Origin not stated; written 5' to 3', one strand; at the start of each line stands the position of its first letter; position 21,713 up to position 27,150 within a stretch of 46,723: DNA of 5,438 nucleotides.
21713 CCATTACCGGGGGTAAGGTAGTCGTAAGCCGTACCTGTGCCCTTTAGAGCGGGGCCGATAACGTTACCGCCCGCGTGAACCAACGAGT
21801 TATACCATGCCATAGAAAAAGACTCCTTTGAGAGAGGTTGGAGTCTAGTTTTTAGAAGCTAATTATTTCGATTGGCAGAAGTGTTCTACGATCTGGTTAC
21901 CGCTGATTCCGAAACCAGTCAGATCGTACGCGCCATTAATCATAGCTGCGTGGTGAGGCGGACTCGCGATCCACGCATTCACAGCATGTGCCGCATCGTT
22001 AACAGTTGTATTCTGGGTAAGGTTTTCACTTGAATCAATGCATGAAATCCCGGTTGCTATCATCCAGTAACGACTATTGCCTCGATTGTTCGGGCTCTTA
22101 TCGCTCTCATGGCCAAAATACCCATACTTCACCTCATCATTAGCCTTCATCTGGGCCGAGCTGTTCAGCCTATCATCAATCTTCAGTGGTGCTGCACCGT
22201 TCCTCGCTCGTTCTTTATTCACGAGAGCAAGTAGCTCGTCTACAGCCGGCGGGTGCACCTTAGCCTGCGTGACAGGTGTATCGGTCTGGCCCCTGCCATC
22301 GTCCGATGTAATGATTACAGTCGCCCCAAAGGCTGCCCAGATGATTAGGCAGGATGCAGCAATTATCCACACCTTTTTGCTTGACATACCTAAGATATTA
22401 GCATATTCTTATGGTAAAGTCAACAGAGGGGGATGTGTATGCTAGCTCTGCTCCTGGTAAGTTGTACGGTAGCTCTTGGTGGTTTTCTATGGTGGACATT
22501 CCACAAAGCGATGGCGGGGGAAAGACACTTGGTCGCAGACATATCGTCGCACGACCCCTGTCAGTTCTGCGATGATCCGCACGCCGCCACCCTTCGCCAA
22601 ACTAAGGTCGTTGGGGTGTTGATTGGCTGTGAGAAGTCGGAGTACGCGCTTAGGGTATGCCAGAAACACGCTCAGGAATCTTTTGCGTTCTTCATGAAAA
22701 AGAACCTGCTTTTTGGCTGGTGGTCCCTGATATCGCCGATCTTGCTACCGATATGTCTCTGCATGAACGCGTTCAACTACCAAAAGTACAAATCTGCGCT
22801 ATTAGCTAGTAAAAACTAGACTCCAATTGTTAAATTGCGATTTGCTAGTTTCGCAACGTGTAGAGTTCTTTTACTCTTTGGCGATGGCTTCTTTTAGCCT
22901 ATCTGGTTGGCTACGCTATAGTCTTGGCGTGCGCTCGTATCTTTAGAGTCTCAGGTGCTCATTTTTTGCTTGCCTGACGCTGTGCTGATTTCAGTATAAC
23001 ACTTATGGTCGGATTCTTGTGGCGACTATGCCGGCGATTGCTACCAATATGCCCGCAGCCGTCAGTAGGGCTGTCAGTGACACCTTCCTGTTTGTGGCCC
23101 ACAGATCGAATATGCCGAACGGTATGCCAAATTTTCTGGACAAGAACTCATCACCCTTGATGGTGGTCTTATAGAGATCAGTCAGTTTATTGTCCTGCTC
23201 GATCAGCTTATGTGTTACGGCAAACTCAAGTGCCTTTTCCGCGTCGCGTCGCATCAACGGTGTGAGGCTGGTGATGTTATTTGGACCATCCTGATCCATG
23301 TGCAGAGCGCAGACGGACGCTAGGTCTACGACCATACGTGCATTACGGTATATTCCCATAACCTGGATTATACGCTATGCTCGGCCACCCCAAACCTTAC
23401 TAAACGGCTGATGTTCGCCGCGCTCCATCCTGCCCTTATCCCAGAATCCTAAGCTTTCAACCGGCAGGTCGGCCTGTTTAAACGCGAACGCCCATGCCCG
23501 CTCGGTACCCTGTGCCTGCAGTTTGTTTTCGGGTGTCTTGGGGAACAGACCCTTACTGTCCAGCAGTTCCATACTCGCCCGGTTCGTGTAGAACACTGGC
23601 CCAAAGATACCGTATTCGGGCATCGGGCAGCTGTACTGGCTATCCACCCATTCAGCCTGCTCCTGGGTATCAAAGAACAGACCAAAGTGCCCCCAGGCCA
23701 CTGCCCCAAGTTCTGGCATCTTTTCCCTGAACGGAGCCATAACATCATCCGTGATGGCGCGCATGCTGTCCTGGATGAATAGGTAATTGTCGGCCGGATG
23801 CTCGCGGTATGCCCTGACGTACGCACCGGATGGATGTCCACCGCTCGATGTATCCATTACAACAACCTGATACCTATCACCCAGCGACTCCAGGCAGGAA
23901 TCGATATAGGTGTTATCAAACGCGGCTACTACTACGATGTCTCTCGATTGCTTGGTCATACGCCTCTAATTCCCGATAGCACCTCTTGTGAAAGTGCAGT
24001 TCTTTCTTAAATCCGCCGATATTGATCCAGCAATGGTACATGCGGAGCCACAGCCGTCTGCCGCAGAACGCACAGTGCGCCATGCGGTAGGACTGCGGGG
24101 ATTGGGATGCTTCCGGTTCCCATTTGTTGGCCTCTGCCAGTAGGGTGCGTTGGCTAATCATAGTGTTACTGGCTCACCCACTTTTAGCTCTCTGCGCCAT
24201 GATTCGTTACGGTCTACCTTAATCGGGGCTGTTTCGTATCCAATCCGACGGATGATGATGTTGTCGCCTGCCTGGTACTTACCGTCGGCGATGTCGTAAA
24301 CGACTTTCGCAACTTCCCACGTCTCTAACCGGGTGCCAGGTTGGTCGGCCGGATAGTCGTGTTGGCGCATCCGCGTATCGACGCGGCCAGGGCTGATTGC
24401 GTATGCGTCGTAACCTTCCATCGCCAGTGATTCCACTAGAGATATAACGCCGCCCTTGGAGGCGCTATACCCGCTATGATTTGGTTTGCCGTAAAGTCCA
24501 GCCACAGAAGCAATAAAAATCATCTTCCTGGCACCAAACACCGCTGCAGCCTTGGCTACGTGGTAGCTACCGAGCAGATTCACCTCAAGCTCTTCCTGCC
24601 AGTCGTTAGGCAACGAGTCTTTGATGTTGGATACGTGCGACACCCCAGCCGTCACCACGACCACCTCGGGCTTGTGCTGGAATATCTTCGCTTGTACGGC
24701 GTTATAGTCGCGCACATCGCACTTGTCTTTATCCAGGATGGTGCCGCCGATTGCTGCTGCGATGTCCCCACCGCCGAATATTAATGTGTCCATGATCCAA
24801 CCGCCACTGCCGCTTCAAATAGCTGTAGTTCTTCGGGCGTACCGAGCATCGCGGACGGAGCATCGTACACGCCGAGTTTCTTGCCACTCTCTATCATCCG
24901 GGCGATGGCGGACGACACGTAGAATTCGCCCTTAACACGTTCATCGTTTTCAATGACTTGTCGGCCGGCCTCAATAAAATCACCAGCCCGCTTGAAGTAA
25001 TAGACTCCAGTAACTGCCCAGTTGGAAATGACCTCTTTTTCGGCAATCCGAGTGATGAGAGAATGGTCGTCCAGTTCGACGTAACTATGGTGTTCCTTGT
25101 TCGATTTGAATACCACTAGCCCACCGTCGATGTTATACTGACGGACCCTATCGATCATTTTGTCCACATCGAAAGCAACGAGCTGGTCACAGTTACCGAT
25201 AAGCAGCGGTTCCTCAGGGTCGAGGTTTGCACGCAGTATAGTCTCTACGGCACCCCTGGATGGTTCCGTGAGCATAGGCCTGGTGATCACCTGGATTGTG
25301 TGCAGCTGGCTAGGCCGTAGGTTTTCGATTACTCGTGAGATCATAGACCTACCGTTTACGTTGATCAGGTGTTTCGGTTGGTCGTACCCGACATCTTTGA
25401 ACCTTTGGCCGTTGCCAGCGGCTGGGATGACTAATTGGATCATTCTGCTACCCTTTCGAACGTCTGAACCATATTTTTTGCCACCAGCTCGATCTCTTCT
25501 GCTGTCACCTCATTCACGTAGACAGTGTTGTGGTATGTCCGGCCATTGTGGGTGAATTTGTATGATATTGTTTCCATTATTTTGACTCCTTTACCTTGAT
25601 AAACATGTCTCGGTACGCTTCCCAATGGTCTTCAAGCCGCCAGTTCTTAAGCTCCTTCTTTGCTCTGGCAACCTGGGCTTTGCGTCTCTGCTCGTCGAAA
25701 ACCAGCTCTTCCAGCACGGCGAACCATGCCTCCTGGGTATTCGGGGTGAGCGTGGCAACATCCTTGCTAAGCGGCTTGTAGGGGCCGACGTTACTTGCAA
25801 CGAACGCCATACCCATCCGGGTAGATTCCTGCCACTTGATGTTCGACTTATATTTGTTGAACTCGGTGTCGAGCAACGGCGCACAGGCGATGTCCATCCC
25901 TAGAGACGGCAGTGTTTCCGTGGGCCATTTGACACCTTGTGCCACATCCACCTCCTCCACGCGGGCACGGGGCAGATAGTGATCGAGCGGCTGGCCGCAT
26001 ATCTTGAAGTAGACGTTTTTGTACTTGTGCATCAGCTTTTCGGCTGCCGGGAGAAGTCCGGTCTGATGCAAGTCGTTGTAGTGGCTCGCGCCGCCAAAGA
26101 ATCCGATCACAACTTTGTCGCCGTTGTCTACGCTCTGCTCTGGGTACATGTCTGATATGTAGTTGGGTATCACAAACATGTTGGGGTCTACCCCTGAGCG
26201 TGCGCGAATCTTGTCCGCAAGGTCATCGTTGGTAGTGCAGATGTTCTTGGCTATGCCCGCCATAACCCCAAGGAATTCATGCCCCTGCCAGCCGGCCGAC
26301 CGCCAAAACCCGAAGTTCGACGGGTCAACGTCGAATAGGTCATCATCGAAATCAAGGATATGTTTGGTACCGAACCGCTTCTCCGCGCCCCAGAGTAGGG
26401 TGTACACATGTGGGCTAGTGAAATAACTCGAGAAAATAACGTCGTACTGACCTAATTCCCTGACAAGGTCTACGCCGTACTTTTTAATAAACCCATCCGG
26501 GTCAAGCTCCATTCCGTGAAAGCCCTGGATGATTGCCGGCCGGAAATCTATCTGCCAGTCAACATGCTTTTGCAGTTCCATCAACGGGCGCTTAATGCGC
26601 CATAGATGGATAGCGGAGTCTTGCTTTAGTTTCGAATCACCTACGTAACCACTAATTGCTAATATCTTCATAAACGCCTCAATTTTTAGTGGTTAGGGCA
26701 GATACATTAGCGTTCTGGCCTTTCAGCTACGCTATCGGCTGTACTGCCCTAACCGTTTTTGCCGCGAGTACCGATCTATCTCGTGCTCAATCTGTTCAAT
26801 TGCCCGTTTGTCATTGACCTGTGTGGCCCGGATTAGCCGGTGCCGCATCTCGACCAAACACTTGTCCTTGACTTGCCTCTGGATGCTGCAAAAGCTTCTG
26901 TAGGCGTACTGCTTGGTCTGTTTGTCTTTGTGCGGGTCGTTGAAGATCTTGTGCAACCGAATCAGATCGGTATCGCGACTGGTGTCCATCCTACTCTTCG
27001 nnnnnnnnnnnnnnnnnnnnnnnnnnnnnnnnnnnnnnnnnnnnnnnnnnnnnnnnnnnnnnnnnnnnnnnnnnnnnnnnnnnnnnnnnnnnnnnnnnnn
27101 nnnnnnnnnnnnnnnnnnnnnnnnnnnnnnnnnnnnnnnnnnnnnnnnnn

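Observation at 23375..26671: Sugar-activation plus glycosyltransferase cassette inserted in the middle of the virion structural operon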

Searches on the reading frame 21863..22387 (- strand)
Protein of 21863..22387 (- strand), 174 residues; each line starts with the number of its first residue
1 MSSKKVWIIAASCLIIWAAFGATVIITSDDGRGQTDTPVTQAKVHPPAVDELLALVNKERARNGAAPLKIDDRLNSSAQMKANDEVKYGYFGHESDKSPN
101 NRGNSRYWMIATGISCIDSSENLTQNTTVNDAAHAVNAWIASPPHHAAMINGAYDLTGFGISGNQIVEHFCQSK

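Call 3: search_protein_families(library=pfam, proteins=[window:21863-22387:-], max_evalue=0.1)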
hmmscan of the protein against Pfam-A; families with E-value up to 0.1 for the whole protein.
window:21863-22387:- (174 aa): 1 family
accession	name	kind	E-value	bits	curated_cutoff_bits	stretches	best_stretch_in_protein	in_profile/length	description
PF00188.32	CAP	-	3e-13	51.1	21.1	1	53-164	1-105/117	Cysteine-rich secretory protein family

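Call 8: search_protein_families(library=phrogs, proteins=[window:21863-22387:-], max_evalue=0.001)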
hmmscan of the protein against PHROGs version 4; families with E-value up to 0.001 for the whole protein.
window:21863-22387:- (174 aa): 1 family
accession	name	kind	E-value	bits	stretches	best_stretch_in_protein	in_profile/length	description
phrog_16914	-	moron, auxiliary metabolic gene and host takeover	5.7e-15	56.6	1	52-162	80-184/200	sporulation protein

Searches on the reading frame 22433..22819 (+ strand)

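Call 60: search_protein_families(library=pfam, proteins=[window:22433-22819:+], max_evalue=0.01)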
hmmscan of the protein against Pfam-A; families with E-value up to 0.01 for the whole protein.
window:22433-22819:+ (128 aa): 1 family
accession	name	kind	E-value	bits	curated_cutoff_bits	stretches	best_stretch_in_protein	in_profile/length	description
PF14934.11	TMEM254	-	0.0087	16.8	23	0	16-100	3-88/91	Transmembrane protein 254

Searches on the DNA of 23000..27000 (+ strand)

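Call 4: search_dna_similar(query=window:23000-27000:+, collection=phages, mode=near, max_rows=30)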
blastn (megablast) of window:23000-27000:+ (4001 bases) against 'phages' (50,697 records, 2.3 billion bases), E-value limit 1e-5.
No match.

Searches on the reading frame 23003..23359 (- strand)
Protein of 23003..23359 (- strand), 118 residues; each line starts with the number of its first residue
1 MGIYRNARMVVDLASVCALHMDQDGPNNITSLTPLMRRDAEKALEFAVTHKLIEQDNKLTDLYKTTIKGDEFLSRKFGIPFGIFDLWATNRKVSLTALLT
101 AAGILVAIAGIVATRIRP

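Call 3: search_protein_families(library=pfam, proteins=[window:23003-23359:-], max_evalue=0.1)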
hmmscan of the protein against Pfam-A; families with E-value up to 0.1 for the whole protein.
window:23003-23359:- (118 aa): 1 family
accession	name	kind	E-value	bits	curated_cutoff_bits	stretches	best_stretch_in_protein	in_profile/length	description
PF24409.1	wHTH-PRTase_assc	-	0.0064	17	27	1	25-62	13-50/83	wHTH-PRTase associated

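Call 7: search_protein_families(library=phrogs, proteins=[window:23003-23359:-], max_evalue=0.01)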
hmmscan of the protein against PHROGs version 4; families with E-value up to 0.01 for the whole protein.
window:23003-23359:- (118 aa): 0 families

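Call 11: search_protein_families(library=ncbifam, proteins=[window:23003-23359:-], max_evalue=0.01)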
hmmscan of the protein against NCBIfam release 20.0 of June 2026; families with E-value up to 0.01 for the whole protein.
window:23003-23359:- (118 aa): 0 families
